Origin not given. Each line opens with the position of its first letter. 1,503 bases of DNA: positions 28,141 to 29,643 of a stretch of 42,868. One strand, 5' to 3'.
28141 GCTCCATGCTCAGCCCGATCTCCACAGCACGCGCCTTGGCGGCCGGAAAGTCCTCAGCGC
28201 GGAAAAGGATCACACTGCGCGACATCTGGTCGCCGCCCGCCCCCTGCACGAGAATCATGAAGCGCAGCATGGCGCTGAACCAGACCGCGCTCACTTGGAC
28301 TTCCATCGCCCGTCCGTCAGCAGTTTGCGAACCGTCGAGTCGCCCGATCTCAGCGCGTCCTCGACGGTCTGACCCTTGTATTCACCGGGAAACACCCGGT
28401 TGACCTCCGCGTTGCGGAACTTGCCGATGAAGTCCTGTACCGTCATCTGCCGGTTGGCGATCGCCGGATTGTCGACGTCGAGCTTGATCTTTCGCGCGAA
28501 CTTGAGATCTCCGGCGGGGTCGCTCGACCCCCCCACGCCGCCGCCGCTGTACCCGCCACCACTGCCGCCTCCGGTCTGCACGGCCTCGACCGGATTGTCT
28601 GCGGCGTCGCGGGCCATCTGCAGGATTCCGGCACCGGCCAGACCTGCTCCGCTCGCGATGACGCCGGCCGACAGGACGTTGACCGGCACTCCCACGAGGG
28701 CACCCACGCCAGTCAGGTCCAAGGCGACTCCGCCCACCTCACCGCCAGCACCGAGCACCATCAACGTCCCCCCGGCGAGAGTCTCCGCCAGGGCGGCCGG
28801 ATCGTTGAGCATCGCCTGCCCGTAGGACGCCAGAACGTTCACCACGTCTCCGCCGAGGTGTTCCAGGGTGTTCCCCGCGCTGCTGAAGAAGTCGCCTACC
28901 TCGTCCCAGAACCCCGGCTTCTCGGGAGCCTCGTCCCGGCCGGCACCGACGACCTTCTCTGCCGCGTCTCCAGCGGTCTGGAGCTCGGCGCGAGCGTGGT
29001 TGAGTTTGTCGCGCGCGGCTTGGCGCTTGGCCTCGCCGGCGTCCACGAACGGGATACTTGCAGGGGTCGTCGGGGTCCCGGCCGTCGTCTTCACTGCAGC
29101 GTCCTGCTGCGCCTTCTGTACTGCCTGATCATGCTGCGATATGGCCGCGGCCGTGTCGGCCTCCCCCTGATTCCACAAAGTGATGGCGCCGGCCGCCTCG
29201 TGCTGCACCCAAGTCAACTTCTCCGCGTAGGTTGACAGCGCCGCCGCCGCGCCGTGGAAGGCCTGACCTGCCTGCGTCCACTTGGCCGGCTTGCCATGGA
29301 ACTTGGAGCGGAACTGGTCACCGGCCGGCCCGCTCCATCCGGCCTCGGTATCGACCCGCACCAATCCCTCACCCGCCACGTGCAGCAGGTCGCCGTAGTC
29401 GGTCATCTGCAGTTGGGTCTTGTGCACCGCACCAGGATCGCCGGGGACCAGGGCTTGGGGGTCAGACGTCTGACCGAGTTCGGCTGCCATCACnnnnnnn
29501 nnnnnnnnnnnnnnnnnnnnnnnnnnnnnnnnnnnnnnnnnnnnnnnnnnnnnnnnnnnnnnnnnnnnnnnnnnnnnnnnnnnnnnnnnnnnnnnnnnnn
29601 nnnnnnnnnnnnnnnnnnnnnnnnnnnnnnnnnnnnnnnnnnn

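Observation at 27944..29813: T7SS-type effector cassette (YxxxD helper, WXG-bearing modular protein, overlapping small ORF) inserted in the acpS-nnr-alr housekeeping block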

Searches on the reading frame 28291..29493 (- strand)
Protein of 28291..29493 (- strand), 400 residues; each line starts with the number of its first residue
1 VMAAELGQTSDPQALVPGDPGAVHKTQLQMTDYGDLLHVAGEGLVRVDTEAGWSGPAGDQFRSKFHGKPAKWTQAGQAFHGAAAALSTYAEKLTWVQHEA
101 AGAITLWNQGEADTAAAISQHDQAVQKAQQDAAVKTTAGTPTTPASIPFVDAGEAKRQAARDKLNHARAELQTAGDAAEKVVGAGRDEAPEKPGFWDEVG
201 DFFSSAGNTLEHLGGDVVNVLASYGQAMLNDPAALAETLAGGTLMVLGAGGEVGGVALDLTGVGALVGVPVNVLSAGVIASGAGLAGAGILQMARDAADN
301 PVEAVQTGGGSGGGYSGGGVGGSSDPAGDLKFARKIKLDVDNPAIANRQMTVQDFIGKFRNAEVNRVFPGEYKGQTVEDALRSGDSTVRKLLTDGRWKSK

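Call 3: search_protein_families(library=pfam, proteins=[window:28291-29493:-], max_evalue=1)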
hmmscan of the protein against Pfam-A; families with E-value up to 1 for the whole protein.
window:28291-29493:- (400 aa): 1 family
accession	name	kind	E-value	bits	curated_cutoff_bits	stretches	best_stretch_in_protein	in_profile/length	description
PF21725.3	T7SS_signal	-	1.7e-40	139.9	27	1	5-193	58-241/241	Putative T7SS secretion signal domain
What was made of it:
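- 28915..29481 (-): T7SS_signal N-domain (aa 5-193): an elongated three-helix bundle. PF21725 E=1.7e-40, 139.9 bits against a cut-off of 27 (call 3).
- On Pfam PF21725 T7SS_signal: 139.9 bits against 27, E=1.7e-40, residues 5-193 (call 3).
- ORF2 hits PF21725 at E=1.7e-40 (call 3).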

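Call 4: search_protein_families(library=ncbifam, proteins=[window:28291-29493:-], max_evalue=1)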
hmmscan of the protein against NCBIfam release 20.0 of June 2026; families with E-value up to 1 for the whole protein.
window:28291-29493:- (400 aa): 0 families

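Call 10: find_homologous_proteins(query=window:28291-29493:-, max_evalue=0.001)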
Query window:28291-29493:- (400 aa): 64 proteins with E <= 0.001 among 8000 candidates.
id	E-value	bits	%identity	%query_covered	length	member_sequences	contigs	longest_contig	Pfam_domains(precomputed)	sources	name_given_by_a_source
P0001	7.9e-256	867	100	100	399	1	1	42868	PF21725.4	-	-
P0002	7.3e-165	567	67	100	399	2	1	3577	PF21725.4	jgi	-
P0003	1.6e-123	431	66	76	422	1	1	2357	PF21725.4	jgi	jgi:hypothetical protein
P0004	1.0e-108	382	61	76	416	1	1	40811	PF21725.4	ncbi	-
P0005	6.6e-100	353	60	73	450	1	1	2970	PF15644.13,PF21725.4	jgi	-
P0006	6.1e-97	344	51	92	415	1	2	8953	PF15605.12,PF21725.4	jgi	jgi:Bacterial toxin 28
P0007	7.8e-94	333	55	79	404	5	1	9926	PF21725.4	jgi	-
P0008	5.4e-93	331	54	79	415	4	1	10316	PF15605.12,PF21725.4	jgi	jgi:hypothetical protein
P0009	5.7e-93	330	54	78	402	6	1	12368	PF21725.4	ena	-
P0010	3.9e-91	324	49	91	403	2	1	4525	PF15605.12,PF21725.4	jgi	jgi:hypothetical protein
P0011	3.4e-86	308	53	71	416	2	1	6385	PF15605.12,PF21725.4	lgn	-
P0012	4.3e-86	308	54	79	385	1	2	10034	PF21725.4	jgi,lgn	jgi:hypothetical protein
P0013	5.2e-83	298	54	74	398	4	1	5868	PF21725.4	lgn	-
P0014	1.2e-81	293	55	70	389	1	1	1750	PF21725.4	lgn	-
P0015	2.4e-81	292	52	81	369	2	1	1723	PF21725.4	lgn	-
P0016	1.2e-79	287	53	79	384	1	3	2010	PF21725.4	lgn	-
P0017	3.3e-79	285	53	74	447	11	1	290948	PF18451.8,PF21725.4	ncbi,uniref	ncbi:putative T7SS-secreted protein [Kitasatospora sp. NPDC091207]|uniref:putative T7SS-secreted pro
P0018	6.1e-79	284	54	78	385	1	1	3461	PF21725.4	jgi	jgi:type VII secretion system ESX-1 substrate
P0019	9.9e-77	277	51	78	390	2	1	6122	PF21725.4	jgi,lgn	jgi:uncharacterized protein YukE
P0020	1.4e-76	277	45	89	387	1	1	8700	PF15605.12,PF21725.4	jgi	jgi:hypothetical protein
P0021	7.7e-76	274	51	74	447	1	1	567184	PF18451.8,PF21725.4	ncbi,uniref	ncbi:putative T7SS-secreted protein [Streptomyces sp. NPDC051569]|uniref:putative T7SS-secreted prot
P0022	2.5e-75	272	50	76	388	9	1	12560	PF21725.4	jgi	jgi:hypothetical protein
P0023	2.7e-75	272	51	77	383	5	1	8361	PF21725.4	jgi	jgi:hypothetical protein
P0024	3.8e-74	269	54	71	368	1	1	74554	PF21725.4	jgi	jgi:hypothetical protein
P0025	4.7e-73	265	51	76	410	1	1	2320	PF21725.4,PF15529.12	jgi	jgi:hypothetical protein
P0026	1.2e-72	264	48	74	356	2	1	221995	PF21725.4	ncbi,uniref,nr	ncbi:putative T7SS-secreted protein [Kitasatospora sp. MAA4]|uniref:putative T7SS-secreted protein n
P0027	1.1e-71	260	46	76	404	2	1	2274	PF21725.4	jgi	jgi:hypothetical protein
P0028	1.5e-69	253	48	74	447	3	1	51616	PF18451.8,PF21725.4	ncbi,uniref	ncbi:putative T7SS-secreted protein [Kitasatospora purpeofusca]|uniref:putative T7SS-secreted protei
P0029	1.4e-62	230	50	67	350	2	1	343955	PF21725.4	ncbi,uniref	ncbi:putative T7SS-secreted protein [Streptomyces sp. NPDC091266]|uniref:putative T7SS-secreted prot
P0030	5.5e-59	219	43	78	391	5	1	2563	PF18664.8,PF21725.4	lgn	-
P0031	7.3e-58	215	44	67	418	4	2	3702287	PF15605.12,PF21725.4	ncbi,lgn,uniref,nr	ncbi:putative T7SS-secreted protein [Miniimonas sp. S16]|uniref:putative T7SS-secreted protein n=1 T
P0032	4.1e-57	212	45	69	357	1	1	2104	PF21725.4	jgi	jgi:hypothetical protein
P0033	6.7e-57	212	43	72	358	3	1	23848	PF21725.4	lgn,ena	-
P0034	1.1e-56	211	43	74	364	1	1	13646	PF21725.4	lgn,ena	-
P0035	7.6e-56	208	43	80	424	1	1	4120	PF21725.4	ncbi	-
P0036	3.2e-55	206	43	77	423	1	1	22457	PF21725.4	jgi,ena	-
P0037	4.9e-55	206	43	72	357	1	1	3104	PF21725.4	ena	-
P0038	7.1e-55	205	43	76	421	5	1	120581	PF21725.4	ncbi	ncbi:MAG TPA: hypothetical protein VGG75_17995 [Trebonia sp.]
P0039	7.9e-55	205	45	77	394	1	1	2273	PF21725.4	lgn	-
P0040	1.5e-54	204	42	68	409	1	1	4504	PF15605.12,PF21725.4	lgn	-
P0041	4.7e-54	202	43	76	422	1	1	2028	PF21725.4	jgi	jgi:hypothetical protein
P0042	8.1e-53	198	44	68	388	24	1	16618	PF15605.12,PF21725.4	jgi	jgi:hypothetical protein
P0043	1.1e-52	198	40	78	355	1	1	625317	PF21725.4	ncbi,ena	-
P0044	1.4e-51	194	43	72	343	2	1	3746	PF21725.4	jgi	jgi:uncharacterized protein YukE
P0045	1.6e-51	194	40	76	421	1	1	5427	PF21725.4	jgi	jgi:hypothetical protein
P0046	1.0e-49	188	42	76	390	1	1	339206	PF21725.4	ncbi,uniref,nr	ncbi:putative T7SS-secreted protein [Amycolatopsis alkalitolerans]|uniref:putative T7SS-secreted pro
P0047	1.0e-48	185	39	91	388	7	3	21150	PF15605.12,PF21725.4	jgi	jgi:hypothetical protein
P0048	1.3e-47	181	42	78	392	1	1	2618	PF21725.4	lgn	-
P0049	3.1e-37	147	37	91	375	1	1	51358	PF21725.4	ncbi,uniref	ncbi:putative T7SS-secreted protein [Actinoplanes sp. NPDC023936]|uniref:putative T7SS-secreted prot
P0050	6.1e-35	139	38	68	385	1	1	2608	PF21725.4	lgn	-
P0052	7.5e-20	90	34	72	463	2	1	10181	PF21725.4,PF18431.7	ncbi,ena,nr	ncbi:MAG: hypothetical protein JO362_06225 [Streptomycetaceae bacterium]|nr:hypothetical protein [St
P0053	7.2e-15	73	31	8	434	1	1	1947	PF22905.3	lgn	-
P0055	4.8e-12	64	41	32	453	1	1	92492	-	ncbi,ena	-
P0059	2.2e-9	55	48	22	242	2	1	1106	-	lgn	-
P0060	2.3e-9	55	44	26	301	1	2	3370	-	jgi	jgi:hypothetical protein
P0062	2.1e-8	52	-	-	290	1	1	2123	-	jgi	jgi:RHS repeat-associated protein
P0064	1.2e-5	43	-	-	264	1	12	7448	-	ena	-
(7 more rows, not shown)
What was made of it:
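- NCBI names them 'putative T7SS-secreted protein' (call 10).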

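Call 16: find_encoding_contigs(protein=P0002, flank=5000)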
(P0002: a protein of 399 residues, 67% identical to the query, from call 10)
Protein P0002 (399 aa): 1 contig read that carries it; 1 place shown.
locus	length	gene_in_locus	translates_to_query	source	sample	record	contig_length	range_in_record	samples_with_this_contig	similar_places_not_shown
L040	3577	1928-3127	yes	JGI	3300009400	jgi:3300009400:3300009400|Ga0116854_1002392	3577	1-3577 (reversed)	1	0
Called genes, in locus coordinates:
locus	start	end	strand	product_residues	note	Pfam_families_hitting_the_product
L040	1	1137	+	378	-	PF01380:SIS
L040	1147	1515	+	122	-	PF01648:ACPS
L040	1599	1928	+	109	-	-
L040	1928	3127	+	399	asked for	PF21725:T7SS_signal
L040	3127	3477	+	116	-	PF14119:DUF4288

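Call 34: search_protein_families(library=pfam, proteins=[P0062, P0064, P0059, P0060, P0053, P0055], max_evalue=5)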
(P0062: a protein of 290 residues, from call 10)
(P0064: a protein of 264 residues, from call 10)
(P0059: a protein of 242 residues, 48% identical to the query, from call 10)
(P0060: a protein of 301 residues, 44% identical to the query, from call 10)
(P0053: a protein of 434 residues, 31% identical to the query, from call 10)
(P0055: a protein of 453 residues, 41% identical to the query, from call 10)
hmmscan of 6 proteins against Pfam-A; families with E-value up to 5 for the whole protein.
P0062 (290 aa): 0 families

P0064 (264 aa): 2 families
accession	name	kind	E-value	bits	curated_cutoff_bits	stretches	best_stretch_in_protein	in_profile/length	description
PF09728.14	Taxilin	-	0.0017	18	30.3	1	195-260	32-97/302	Myosin-like coiled-coil protein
PF17675.6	APG6_N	-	0.72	10.7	45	1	197-260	38-104/132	Apg6 coiled-coil region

P0059 (242 aa): 1 family
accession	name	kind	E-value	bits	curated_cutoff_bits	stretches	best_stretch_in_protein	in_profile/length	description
PF11493.13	TSP9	-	0.82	10.8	25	1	183-217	33-67/81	Thylakoid soluble phosphoprotein TSP9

P0060 (301 aa): 0 families

P0053 (434 aa): 2 families
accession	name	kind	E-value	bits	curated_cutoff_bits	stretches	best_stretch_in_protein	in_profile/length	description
PF22905.2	Hydro_N_hd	-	2e-15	57.7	27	1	8-180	12-194/195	Hydrolase N-terminal helical domain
PF02097.20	Filo_VP35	-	0.31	10.6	27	1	110-143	128-161/342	Filoviridae VP35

P0055 (453 aa): 1 family
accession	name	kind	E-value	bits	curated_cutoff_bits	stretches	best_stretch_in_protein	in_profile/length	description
PF06013.18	WXG100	-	0.00073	20.2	27.3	1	20-99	5-84/86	Proteins of 100 residues with WXG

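Call 59: predict_structure(alignment_id=A5)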
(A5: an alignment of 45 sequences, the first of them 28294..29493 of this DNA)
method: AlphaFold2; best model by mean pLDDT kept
length: 400 residues; sequences in the alignment: 45
mean_pLDDT: 68.6   pTM: 0.52
mean pLDDT of the five models: 68.6, 66.4, 66.3, 65.6, 64.4
residues with pLDDT >= 90: 143; 70-90: 53; 50-70: 70; < 50: 134
segments of 3 or more residues with pLDDT < 50: 194-196, 206-228, 248-340, 343-345, 397-400
pLDDT, mean of each block of 10 residues (from residue 1): 93 97 93 91 79 80 80 91 95 98 98 98 98 97 97 98 98 96 85 53 47 38 46 55 49 41 35 37 42 42 31 32 34 39 54 64 57 69 65 52
secondary structure, 60 per line:
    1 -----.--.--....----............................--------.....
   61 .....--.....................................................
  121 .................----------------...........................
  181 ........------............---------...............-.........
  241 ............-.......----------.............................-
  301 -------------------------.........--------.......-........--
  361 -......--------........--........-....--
elements in order: H12-15 H20-47 H56-65 H68-137 H154-188 H195-206 H216-230 H232-252 H254-260 H271-299 H326-334 H343-349 H352-358 H362-367 H377-383 H386-393 H395-398
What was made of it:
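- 28915..29481 (-): AlphaFold pLDDT is above 90, with helices 20-47, 56-137 and 154-188 (call 59).
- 29329..29337 (-): W-S-G (WxG) in the loop between helix 1 and helix 2 of the N-domain. It falls in the loop 48-55 of the model (call 59).
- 28579..28911 (-): Conserved Gly-rich hydrophobic pre-toxin block (aa 195-305, core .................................). AlphaFold confidence is low (call 59).
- On T7SS substrate with a composite export signal: It lies in the loop 48-55 between helices 20-47 and 56-137 of the model (call 59).
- Checked: The helical N-domain is about 190 aa, not about 110 (Pfam 5-193, call 3; AlphaFold helices run to residue 188, call 59).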

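Call 62: fold_search(model_id=the predicted structure, library=pdb)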
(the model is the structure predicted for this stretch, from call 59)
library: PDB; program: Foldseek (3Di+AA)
matches with E <= 10: 408; with E <= 0.001: 0
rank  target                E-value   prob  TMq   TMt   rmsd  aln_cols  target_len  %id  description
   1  6iko_A                1.4e-02  0.84  0.10  0.12  23.7       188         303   15  Crystal structure of mouse GAS7cb (released 2019-10-16)
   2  3haj_A                2.9e-02  0.99  0.18  0.24  22.0       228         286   13  Crystal structure of human PACSIN2 F-BAR domain (p212121 lattice) (released 2009-06-16)
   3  6ikn_B                3.1e-02  0.80  0.14  0.17  22.5       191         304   14  Crystal structure of the GAS7 F-BAR domain (released 2019-10-16)
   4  3hai_A                4.1e-02  0.95  0.16  0.22  20.2       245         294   12  Crystal structure of human PACSIN1 F-BAR domain (P21 lattice) (released 2009-06-16)
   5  4dcn_C                4.9e-02  0.98  0.19  0.35  11.3       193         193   11  Crystal Structure Analysis of the Arfaptin2 BAR domain in Complex with ARL1 (released 2012-06-13)
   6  6ikn_A                5.2e-02  0.60  0.13  0.15  21.6       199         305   14  Crystal structure of the GAS7 F-BAR domain (released 2019-10-16)
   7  5c5b_D                6.0e-02  0.82  0.16  0.17  16.6       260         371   11  Crystal Structure of Human APPL BAR-PH Heterodimer (released 2016-06-22)
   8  6iko_B                6.0e-02  0.80  0.16  0.19  15.6       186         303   12  Crystal structure of mouse GAS7cb (released 2019-10-16)
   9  2q12                  6.2e-02  0.60  0.15  0.20  20.7       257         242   11  Crystal Structure of BAR domain of APPL1 (released 2007-08-14)
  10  2x3w_B                6.9e-02  0.92  0.17  0.23  20.2       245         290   13  structure of mouse syndapin I (crystal form 2) (released 2010-04-07)
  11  4nqi_D                6.9e-02  0.85  0.18  0.26  15.7       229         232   12  Structure of the N-terminal I-BAR domain (1-259) of D.Discoideum IBARa (released 2014-02-05)
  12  4fzs_A                7.5e-02  0.91  0.16  0.27  13.0       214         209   14  Structure of human SNX1 BAR domain (released 2013-07-10)
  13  3lll_A                7.9e-02  0.97  0.18  0.24  21.5       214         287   13  Crystal structure of mouse pacsin2 F-BAR domain (released 2010-05-26)
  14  3hai_C                8.3e-02  0.93  0.18  0.25  22.3       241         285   11  Crystal structure of human PACSIN1 F-BAR domain (P21 lattice) (released 2009-06-16)
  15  8a1g_A                8.3e-02  0.91  0.17  0.27  20.0       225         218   15  Structure of the SNX1-SNX5 complex (released 2023-06-14)
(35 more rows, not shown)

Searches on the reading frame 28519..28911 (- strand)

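Call 34: search_protein_families(library=pfam, proteins=[window:28519-28911:-], max_evalue=5)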
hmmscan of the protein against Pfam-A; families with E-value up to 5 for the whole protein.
window:28519-28911:- (131 aa): 1 family
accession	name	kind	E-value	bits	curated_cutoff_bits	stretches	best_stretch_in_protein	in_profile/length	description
PF03981.17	Ubiq_cyt_C_chap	-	0.29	11.6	21.5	1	10-46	63-97/140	Ubiquinol-cytochrome C chaperone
